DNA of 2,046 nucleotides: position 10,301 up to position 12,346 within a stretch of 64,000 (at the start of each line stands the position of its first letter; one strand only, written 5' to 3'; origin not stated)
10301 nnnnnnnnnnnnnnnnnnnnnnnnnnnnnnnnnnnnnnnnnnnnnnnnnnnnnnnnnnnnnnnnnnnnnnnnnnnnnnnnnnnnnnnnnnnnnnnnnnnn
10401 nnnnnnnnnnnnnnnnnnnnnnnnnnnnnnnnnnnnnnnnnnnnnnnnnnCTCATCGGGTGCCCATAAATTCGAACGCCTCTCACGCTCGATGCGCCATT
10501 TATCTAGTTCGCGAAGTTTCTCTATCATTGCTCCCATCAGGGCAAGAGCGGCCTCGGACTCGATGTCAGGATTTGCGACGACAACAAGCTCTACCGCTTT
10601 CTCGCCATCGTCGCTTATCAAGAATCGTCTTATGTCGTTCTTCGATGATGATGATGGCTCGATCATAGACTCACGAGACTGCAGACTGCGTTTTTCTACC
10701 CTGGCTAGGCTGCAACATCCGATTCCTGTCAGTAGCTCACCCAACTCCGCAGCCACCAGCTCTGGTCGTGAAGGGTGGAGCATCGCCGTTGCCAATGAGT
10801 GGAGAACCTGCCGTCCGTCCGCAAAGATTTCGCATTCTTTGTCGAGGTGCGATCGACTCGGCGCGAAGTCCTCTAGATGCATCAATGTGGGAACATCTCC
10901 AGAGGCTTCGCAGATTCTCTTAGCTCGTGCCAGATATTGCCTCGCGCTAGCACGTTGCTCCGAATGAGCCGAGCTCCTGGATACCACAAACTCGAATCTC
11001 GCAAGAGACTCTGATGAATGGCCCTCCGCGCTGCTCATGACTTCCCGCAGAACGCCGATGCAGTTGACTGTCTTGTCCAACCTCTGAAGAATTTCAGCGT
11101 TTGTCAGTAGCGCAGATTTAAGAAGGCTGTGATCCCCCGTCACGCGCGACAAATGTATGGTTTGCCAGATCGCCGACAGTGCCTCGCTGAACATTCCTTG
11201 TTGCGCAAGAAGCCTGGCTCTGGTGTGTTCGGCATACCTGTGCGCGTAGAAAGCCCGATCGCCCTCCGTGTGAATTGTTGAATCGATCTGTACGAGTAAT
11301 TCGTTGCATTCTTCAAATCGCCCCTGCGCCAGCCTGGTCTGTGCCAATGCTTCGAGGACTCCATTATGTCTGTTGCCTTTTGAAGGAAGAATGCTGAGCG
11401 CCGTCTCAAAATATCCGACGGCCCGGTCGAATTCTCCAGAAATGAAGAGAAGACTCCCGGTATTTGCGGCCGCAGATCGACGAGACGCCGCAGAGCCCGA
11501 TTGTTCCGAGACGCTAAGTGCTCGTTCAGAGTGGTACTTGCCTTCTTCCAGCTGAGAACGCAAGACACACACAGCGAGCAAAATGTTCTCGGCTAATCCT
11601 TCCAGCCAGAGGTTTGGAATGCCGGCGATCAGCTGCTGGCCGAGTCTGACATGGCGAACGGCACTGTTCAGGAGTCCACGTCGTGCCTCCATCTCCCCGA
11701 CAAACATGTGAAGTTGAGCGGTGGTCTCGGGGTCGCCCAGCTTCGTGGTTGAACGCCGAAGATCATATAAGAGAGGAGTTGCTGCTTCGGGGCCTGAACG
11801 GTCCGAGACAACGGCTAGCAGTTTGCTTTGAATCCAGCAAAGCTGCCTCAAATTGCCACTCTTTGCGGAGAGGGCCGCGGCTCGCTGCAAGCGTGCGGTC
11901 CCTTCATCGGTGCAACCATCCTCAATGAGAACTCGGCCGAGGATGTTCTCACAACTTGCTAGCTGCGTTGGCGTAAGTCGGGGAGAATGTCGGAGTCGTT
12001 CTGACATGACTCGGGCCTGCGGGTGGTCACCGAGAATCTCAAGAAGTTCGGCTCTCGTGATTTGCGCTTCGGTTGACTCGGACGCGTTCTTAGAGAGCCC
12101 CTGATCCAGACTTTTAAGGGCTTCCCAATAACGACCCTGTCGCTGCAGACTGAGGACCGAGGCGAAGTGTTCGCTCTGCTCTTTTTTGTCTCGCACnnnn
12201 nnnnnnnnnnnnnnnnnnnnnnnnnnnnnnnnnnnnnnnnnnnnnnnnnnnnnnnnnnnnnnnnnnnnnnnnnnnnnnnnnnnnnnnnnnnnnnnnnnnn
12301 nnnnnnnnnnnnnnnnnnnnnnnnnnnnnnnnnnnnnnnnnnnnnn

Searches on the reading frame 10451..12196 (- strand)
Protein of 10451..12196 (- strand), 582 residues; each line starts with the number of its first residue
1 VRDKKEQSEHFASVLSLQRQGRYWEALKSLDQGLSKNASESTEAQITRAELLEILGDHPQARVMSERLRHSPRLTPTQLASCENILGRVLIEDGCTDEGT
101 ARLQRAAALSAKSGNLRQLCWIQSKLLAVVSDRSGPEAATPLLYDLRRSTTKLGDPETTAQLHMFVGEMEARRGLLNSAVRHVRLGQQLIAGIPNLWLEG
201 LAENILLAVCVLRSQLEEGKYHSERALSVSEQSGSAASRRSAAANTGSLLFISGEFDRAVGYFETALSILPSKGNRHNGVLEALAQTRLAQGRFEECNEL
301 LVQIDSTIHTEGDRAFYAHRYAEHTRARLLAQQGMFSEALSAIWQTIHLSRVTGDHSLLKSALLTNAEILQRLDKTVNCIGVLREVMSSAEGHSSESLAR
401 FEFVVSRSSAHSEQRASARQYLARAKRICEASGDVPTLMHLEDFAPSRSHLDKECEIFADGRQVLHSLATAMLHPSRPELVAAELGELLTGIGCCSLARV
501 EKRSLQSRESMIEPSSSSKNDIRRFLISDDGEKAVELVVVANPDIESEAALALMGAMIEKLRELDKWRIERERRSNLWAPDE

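Call 51: search_solved_structures(query=window:10451-12196:-, max_evalue=1)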
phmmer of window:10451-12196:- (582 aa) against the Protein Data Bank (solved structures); distinct sequences matched with E-value up to 1: 28.
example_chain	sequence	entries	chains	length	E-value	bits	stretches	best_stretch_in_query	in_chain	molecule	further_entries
9qhb_A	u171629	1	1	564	5.7e-11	45.3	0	242-273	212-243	Engineered tetratricopeptide repeat protein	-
8bu0_A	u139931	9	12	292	1.2e-09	40.9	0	242-274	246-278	Consensus tetratricopeptide repeat protein | Crystal structure of an 8-repeat consensus TPR superhelix with Zinc. | Monomer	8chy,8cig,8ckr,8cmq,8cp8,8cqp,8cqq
9qhc_A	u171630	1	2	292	6.3e-06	28.7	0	242-272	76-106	Engineered tetratricopeptide repeat protein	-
2wqh_A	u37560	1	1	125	6.1e-05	25.4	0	242-275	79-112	CTPR3Y3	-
8ch0_A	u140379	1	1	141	0.00012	24.4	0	242-272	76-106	Consensus tetratricopeptide repeat protein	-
2fo7_A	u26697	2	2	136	0.00021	23.7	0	242-272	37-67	SYNTHETIC CONSENSUS TPR PROTEIN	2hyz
1na0_A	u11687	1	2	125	0.00077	21.8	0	242-275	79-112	designed protein CTPR3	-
9k7u_A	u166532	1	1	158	0.011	17.9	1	45-162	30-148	Heter-Zn2-HEHE-22A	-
7obi_A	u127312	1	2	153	0.025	16.8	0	241-278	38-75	CTPR-rv4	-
5a6c_A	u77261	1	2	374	0.026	16.8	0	173-269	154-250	G-PROTEIN-SIGNALING MODULATOR 2, AFADIN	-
1na3_A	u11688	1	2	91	0.03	16.5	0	242-275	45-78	designed protein CTPR2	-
6hc2_A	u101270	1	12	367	0.031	16.5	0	173-269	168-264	G-protein-signaling modulator 2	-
3sf4_A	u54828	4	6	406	0.037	16.3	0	173-269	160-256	G-protein-signaling modulator 2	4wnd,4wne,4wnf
6vfh_A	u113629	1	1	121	0.038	16.2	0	242-282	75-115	T33_dn10A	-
4wng_A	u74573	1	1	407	0.04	16.1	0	173-269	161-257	G-protein-signaling modulator 2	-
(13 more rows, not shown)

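Call 76: search_protein_representatives(protein=window:10451-12196:-)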
Query: 582 residues. Proteins with E-value up to 0.001 (for the whole library): 1519; up to 1e-10: 497; up to 1e-30: 141. The best 150 are listed.
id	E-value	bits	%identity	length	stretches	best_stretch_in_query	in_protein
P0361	5.2e-138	477.8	46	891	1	11-582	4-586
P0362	1.8e-106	373.7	70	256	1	64-318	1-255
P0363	1.5e-97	344.3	37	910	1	13-580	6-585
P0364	2.2e-89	317.4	37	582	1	12-572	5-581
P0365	1.7e-87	311.1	37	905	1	15-581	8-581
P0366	4.8e-87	309.6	39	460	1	14-441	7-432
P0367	2.6e-84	300.6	36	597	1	79-581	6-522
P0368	3.8e-84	300.0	36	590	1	17-581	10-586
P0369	1.3e-83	298.3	38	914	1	72-581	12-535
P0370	4.7e-83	296.5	32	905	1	10-581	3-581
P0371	6.6e-83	296.0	35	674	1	14-581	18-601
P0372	6.9e-83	295.9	35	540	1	9-502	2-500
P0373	5.1e-81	289.7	42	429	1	12-376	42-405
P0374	1.3e-79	285.1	35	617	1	16-580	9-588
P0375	1.7e-79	284.7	31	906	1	12-579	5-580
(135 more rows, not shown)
